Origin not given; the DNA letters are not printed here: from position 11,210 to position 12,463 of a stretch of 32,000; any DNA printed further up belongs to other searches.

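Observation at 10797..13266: Uncharacterised three-gene periplasmic carrier-thiol module (MBL hydrolase / fused SoxY-SoxZ carrier / rhodanese-like Cys protein) appended to fhcBADC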

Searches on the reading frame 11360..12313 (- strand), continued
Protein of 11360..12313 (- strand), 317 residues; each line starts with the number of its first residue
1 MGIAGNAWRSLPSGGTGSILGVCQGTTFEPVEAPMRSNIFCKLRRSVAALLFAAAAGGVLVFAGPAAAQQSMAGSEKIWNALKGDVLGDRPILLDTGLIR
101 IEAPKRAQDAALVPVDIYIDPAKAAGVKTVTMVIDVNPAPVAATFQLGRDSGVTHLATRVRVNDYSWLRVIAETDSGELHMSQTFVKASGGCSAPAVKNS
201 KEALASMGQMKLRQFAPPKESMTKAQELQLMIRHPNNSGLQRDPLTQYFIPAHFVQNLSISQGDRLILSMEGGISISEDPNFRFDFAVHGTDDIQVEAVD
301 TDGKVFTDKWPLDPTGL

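Call 54: get_annotated_region(hit=H25, flank=9000)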
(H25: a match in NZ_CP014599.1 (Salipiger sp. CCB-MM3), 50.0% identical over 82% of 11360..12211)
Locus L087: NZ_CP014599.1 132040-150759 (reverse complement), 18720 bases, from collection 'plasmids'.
description: Salipiger sp. CCB-MM3 plasmid unnamed3, complete sequence
organism: Salipiger sp. CCB-MM3 (NCBI taxid 1792508)
taxonomy: Bacteria; Pseudomonadota; Alphaproteobacteria; Rhodobacterales; Roseobacteraceae; Salipiger; Salipiger sp. CCB-MM3
host: -; source: mangrove soil; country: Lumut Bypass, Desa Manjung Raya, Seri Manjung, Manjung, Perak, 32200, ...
typing (MOB-suite, as given by PLSDB): non-mobilizable; replicon rep_cluster_634
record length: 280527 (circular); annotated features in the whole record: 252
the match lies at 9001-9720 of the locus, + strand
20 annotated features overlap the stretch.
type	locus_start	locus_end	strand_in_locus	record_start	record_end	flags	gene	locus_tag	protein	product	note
CDS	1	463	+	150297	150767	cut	-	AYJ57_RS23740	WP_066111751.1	MaoC family dehydratase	-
CDS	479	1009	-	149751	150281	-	-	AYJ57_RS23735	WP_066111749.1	PQQ-dependent catabolism-associated CXXCW motif protein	-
CDS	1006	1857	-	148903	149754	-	-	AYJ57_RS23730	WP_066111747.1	substrate-binding domain-containing protein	-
CDS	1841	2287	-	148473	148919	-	-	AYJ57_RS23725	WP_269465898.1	c-type cytochrome, methanol metabolism-related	-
CDS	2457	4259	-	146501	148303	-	-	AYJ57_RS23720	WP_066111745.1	methanol/ethanol family PQQ-dependent dehydrogenase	-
CDS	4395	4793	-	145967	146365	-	-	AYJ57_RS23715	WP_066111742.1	cytochrome c family protein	-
CDS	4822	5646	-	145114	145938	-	fghA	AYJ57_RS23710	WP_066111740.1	S-formylglutathione hydrolase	GO:0046292 - formaldehyde metabolic process [Evidence IEA]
CDS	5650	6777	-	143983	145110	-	-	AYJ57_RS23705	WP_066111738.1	S-(hydroxymethyl)glutathione dehydrogenase/class III alcohol dehydrogenase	GO:0006113 - fermentation [Evidence IEA]; GO:0009404 - toxin metabolic process [Evidence IEA]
CDS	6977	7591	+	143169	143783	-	-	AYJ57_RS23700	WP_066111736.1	hypothetical protein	-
CDS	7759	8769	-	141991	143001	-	-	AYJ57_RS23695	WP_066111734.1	quinoprotein relay system zinc metallohydrolase 2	-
CDS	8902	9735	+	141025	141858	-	-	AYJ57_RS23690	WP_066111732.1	quinoprotein dehydrogenase-associated SoxYZ-like carrier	-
CDS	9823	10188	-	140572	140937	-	-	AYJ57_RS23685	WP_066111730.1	hypothetical protein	-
CDS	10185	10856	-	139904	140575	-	-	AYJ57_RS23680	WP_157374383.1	hypothetical protein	-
CDS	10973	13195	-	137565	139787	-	-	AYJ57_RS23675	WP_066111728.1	PAS-domain containing protein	-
CDS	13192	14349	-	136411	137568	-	-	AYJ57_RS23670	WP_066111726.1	FIST N-terminal domain-containing protein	-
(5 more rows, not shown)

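Call 55: get_annotated_region(hit=H30, flank=9000)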
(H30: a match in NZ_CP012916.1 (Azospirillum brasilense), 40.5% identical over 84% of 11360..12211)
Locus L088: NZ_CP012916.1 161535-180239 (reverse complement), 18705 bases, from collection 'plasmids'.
description: Azospirillum brasilense strain Sp 7 plasmid ABSP7_p2, complete sequence
organism: Azospirillum brasilense (NCBI taxid 192)
taxonomy: Bacteria; Pseudomonadota; Alphaproteobacteria; Rhodospirillales; Azospirillaceae; Azospirillum; Azospirillum brasilense
host: -; source: Digitaria eriantha,microbe,root; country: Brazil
typing (MOB-suite, as given by PLSDB): non-mobilizable
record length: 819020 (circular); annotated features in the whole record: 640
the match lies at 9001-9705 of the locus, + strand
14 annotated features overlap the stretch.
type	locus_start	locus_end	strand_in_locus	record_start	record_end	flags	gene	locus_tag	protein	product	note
CDS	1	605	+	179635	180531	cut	-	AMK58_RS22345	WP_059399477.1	NAD(P)-dependent methylenetetrahydromethanopterin dehydrogenase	-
CDS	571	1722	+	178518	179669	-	-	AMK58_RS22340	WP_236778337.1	ATP-grasp domain-containing protein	-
CDS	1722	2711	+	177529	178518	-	mch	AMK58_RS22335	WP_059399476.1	methenyltetrahydromethanopterin cyclohydrolase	GO:0006730 - one-carbon metabolic process [Evidence IEA]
CDS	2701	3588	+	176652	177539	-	-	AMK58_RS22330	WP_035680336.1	RimK family alpha-L-glutamate ligase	-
CDS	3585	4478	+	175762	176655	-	-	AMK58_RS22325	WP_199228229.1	triphosphoribosyl-dephospho-CoA synthase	-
CDS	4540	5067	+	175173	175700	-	fae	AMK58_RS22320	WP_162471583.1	formaldehyde-activating enzyme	GO:0016051 - carbohydrate biosynthetic process [Evidence IEA]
CDS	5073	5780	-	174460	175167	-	-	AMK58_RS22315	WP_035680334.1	HisA/HisF-related TIM barrel protein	-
CDS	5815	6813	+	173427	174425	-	-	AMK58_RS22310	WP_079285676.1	ATP-grasp domain-containing protein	-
CDS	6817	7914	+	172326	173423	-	-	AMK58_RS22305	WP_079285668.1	hydantoinase/oxoprolinase family protein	-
CDS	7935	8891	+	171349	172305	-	-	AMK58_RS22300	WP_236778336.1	quinoprotein relay system zinc metallohydrolase 2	-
CDS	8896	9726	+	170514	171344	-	-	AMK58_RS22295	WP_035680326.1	quinoprotein dehydrogenase-associated SoxYZ-like carrier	-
CDS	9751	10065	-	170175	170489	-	-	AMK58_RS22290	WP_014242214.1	hypothetical protein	-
CDS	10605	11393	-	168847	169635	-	-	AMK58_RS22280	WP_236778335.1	dihydrofolate reductase family protein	-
CDS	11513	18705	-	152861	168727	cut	-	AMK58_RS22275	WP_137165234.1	Ig-like domain-containing protein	-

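Call 56: get_annotated_region(hit=H37, flank=9000)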
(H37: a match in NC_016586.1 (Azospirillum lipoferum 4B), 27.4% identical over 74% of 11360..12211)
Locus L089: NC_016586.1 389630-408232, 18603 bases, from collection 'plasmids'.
description: Azospirillum lipoferum 4B plasmid AZO_p2, complete sequence
organism: Azospirillum lipoferum 4B (NCBI taxid 862719)
taxonomy: Bacteria; Pseudomonadota; Alphaproteobacteria; Rhodospirillales; Azospirillaceae; Azospirillum; Azospirillum lipoferum; Azospirillum lipoferum 4B
host: -; source: -; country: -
typing (MOB-suite, as given by PLSDB): conjugative; replicon rep_cluster_67; relaxase MOBP; mating-pair formation MPF_T
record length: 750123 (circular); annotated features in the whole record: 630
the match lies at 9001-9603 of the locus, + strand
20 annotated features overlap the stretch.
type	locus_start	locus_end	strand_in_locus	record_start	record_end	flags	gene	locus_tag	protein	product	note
CDS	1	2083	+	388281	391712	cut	-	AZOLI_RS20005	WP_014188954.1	DEAD/DEAH box helicase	-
CDS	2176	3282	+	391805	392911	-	ada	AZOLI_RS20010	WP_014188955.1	bifunctional DNA-binding transcriptional regulator/O6-methylguanine-DNA methyltransferase Ada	GO:0006281 - DNA repair [Evidence IEA]; GO:0006355 - regulation of DNA-templated transcription [Evidence IEA]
CDS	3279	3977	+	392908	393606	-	-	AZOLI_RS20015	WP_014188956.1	2OG-Fe(II) oxygenase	-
CDS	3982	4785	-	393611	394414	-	-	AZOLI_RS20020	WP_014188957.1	ABC transporter permease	-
CDS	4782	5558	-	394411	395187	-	-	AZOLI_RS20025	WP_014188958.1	ABC transporter ATP-binding protein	-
CDS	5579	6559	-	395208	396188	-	-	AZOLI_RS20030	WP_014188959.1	YVTN family beta-propeller repeat protein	-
CDS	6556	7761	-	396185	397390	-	-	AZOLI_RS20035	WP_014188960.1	ABC transporter substrate-binding protein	-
CDS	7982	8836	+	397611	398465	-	-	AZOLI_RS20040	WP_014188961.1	transporter substrate-binding domain-containing protein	-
CDS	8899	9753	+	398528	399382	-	-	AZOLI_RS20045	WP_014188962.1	quinoprotein dehydrogenase-associated SoxYZ-like carrier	-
CDS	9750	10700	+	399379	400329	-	-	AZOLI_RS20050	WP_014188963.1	quinoprotein relay system zinc metallohydrolase 1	-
CDS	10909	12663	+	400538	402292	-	-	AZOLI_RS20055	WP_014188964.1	methanol/ethanol family PQQ-dependent dehydrogenase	-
CDS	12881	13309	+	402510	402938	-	pedF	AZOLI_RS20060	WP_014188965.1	cytochrome c-550 PedF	-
CDS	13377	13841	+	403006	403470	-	-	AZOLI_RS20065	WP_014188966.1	cache domain-containing protein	-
CDS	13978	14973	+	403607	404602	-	-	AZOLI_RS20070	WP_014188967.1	ABC transporter substrate-binding protein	-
CDS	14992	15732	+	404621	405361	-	-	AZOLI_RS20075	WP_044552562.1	ABC transporter permease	-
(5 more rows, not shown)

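Call 57: search_protein_representatives(protein=window:11360-12211:-)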
Query: 283 residues. Proteins with E-value up to 0.001 (for the whole library): 1400; up to 1e-10: 659; up to 1e-30: 214. The best 150 are listed.
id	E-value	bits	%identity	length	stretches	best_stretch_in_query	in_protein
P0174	2.3e-89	315.7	58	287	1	12-280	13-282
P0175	5.0e-69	249.0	48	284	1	19-279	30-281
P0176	7.2e-69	248.5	48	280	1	14-274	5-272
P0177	6.8e-68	245.3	48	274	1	3-279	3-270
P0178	1.1e-66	241.4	48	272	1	11-277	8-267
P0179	1.1e-66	241.3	70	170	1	113-282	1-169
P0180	3.6e-66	239.7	47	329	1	10-281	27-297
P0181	1.1e-65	238.0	50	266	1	23-273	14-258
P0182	3.3e-65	236.5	47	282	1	34-280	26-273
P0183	8.4e-64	231.9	44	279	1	9-277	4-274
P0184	2.1e-63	230.6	46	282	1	18-273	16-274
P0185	6.4e-63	229.0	48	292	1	9-273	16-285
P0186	7.3e-62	225.6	48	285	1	37-279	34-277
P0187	1.6e-60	221.2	46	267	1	42-273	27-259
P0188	1.6e-60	221.2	47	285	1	16-280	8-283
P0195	1.8e-56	207.9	45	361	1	18-280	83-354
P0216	8.6e-51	189.3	50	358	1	70-258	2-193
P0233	5.8e-48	180.0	43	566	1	38-274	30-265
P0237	1.7e-47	178.5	40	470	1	41-276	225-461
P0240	3.0e-47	177.6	43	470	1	29-279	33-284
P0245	2.5e-46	174.6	46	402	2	187-279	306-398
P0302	5.0e-39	150.7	37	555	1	41-278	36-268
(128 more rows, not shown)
